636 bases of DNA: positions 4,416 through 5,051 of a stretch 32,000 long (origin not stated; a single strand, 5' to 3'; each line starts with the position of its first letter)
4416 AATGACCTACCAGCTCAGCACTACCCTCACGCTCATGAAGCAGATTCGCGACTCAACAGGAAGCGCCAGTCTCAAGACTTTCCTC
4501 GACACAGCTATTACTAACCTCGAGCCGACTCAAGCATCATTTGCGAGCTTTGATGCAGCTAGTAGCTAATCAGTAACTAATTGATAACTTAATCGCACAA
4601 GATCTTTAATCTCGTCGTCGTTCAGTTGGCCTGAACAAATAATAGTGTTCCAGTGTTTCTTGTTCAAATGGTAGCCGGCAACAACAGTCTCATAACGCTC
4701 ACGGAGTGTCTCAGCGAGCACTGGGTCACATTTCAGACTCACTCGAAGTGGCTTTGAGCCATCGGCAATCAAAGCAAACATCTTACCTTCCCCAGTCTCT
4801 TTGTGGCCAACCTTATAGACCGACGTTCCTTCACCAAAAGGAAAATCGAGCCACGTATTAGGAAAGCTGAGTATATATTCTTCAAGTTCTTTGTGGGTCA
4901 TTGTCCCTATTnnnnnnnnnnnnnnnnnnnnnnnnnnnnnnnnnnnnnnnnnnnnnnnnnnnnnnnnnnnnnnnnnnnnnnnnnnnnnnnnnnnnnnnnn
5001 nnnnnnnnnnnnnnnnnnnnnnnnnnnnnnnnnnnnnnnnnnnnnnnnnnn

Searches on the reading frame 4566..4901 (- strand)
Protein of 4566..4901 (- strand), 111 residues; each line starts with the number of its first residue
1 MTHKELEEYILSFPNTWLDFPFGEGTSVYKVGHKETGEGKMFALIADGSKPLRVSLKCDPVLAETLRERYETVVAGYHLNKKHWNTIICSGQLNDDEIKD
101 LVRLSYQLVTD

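Call 83: search_protein_families(library=pfam, proteins=[window:4566-4901:-], max_evalue=0.00001)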
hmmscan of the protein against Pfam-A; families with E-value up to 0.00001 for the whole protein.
window:4566-4901:- (111 aa): 1 family
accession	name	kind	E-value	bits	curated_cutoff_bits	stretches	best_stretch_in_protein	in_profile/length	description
PF04237.18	YjbR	-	1.3e-26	93.4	30.1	1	11-108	1-88/88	YjbR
